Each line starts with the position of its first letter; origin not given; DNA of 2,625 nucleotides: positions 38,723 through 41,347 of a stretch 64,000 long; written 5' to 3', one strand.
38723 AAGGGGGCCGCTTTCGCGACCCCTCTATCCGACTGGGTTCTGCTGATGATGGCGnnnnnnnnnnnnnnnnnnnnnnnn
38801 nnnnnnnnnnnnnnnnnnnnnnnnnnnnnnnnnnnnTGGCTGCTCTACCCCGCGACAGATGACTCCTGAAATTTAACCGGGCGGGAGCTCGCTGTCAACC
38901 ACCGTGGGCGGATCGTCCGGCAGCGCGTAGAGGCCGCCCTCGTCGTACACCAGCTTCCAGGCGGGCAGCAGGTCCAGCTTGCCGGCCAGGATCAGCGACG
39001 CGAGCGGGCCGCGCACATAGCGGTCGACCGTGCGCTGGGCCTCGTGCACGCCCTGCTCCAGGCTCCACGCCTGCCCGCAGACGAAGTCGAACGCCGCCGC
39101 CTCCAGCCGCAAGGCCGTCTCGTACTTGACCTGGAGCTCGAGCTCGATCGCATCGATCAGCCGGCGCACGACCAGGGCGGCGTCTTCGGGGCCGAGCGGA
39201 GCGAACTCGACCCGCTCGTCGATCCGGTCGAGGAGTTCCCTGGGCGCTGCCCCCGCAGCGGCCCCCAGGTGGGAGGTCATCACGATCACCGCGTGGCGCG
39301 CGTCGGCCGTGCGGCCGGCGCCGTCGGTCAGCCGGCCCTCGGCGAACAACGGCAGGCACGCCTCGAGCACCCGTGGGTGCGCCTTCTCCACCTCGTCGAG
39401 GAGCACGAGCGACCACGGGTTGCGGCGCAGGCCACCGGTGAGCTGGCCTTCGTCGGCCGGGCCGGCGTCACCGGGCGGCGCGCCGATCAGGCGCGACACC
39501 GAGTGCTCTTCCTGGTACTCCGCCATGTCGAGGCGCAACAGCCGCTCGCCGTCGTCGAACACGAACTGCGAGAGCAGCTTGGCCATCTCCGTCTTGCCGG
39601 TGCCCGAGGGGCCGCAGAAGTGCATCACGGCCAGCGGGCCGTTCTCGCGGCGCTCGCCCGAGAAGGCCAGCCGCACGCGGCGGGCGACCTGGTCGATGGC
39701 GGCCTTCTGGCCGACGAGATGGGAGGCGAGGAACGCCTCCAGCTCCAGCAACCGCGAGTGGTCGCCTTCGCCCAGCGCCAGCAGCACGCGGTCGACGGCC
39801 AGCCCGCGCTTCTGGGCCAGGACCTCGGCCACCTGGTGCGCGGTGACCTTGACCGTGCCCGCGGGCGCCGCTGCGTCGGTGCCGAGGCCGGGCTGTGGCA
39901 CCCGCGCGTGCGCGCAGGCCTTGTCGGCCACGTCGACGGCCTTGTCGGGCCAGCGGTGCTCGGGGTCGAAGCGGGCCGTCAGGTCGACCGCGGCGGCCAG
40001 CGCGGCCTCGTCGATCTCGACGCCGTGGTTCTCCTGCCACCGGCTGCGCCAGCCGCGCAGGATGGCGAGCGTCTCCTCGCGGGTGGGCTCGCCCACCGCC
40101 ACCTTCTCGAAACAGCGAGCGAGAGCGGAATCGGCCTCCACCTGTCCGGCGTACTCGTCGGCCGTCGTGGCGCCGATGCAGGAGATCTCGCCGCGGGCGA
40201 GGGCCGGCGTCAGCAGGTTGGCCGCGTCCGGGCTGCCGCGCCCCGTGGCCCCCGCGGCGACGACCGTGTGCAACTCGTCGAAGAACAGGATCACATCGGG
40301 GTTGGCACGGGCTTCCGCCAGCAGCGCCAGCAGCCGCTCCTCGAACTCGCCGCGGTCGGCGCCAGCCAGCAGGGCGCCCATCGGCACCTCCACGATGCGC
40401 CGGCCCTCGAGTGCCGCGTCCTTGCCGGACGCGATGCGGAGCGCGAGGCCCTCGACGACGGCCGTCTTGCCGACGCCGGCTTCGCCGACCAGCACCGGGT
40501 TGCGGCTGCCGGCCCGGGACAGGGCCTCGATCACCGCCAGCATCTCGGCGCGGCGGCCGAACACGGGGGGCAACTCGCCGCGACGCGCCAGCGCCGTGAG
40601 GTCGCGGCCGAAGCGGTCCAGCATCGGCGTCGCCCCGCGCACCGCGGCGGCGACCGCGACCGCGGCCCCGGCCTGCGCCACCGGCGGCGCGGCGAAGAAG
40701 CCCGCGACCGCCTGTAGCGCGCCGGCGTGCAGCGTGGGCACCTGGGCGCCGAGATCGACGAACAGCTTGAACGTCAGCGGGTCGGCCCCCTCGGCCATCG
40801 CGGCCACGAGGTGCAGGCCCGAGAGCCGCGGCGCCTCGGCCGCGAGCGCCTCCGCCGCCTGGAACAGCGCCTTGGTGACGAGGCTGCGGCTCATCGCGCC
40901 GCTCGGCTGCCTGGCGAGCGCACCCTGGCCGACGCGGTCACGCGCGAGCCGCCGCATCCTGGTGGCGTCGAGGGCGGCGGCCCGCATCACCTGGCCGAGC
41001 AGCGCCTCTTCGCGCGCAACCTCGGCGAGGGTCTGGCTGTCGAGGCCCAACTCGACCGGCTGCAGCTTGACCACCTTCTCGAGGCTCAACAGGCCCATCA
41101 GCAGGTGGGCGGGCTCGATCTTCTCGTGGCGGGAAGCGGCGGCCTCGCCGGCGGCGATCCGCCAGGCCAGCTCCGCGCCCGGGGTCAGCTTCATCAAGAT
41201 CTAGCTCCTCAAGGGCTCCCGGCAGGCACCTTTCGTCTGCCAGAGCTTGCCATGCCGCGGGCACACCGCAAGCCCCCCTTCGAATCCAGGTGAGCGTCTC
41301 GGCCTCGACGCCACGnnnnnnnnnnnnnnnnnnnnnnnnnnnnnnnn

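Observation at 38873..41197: Clp/Hsp100 ATPase in which both substrate-threading pore-loop tyrosines are replaced by Asp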

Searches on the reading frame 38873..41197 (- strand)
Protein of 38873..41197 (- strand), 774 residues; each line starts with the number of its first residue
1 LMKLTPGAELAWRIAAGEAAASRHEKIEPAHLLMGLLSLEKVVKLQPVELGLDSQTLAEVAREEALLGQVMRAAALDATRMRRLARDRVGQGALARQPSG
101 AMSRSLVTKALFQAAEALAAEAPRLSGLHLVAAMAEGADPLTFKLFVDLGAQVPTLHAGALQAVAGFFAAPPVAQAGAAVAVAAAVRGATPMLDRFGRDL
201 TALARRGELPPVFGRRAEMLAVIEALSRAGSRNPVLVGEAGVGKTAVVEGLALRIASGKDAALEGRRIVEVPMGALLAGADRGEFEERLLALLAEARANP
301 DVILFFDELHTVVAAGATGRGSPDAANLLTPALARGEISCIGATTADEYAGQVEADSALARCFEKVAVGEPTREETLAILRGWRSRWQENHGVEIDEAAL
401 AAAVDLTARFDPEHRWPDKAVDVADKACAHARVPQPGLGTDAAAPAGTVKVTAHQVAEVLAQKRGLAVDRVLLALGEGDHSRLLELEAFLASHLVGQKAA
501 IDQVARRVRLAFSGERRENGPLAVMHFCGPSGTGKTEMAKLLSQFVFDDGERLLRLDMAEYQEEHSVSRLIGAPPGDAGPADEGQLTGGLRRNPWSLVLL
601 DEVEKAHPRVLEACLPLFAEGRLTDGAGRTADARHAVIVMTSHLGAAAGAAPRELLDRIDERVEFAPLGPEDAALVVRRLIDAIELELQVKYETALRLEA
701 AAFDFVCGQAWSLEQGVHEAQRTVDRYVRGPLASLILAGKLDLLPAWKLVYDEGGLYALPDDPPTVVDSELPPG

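Call 4: search_protein_families(library=pfam, proteins=[window:38873-41197:-], max_evalue=0.01)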
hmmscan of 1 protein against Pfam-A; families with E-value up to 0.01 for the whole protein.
window:38873-41197:- (774 aa): 16 families
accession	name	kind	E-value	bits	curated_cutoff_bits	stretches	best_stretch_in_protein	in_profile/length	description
PF07724.20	AAA_2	-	4.8e-41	141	27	1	522-650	3-131/166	AAA domain (Cdc48 subfamily)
PF17871.7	AAA_lid_9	-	6.2e-17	61.9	22.8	1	373-435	2-64/104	AAA lid domain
PF00004.35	AAA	-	1.1e-14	55.5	21.2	1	235-346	2-110/131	ATPase family associated with various cellular activities (AAA)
PF07728.20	AAA_5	-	2.6e-09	37.7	22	1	528-643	5-122/139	AAA domain (dynein-related subfamily)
PF00158.32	Sigma54_activat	-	8e-08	32.6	20.2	1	525-631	25-131/168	Sigma-54 interaction domain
PF13481.12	AAA_25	-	5.6e-07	29.8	27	1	235-312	37-112/195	AAA domain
PF13191.12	AAA_16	-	3e-06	28.3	32.6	1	212-258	2-51/167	AAA ATPase domain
PF06309.17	Torsin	-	7.5e-05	23.3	27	1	482-552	15-83/127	Torsin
PF13401.12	AAA_22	-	8e-05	23.4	27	0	233-255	7-29/130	AAA domain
PF05729.18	NACHT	-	0.00066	20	26.7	0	235-263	4-32/167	NACHT domain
PF20720.3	nSTAND3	-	0.0011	19.1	27.2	0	235-257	21-43/155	Novel STAND NTPase 3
PF01078.27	Mg_chelatase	-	0.0015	18.4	20.3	0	525-547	25-47/207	Magnesium chelatase, subunit ChlI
PF13238.12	AAA_18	-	0.0049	17.7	29.4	0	528-565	4-44/128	AAA domain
PF13604.12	AAA_30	-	0.0063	16.7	27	0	221-253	8-40/191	AAA domain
PF00910.28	RNA_helicase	-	0.0074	17.2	21.5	0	526-545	2-21/105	RNA helicase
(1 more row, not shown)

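Call 5: search_protein_families(library=ncbifam, proteins=[window:38873-41197:-], max_evalue=0.001)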
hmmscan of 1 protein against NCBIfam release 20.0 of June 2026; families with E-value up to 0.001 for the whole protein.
window:38873-41197:- (774 aa): 7 families
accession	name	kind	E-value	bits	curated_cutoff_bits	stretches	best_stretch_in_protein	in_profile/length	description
TIGR03346.1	chaperone_ClpB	equivalog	1.1e-154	517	1232.1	3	60-433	34-398/853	ATP-dependent chaperone ClpB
TIGR02639.1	ClpA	equivalog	6.6e-138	461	993.15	1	191-741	166-724/734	ATP-dependent Clp protease ATP-binding subunit ClpA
TIGR03345.1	VI_ClpV1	equivalog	6.5e-135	451.4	884.95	2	59-435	33-414/852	type VI secretion system ATPase TssH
NF008118.0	PRK10865.1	equivalog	1.4e-127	426.8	1417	2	192-433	160-403/857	ATP-dependent chaperone ClpB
NF033607.0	disagg_AAA_ClpG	exception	9.6e-117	391.1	1900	2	187-433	238-488/932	AAA family protein disaggregase ClpG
NF033606.1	heat_AAA_ClpK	exception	1e-115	387.6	1900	2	184-432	256-508/949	heat shock survival AAA family ATPase ClpK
NF008263.0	PRK11034.1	equivalog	4e-103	345.7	1350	1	188-646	164-609/758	ATP-dependent Clp protease ATP-binding subunit ClpA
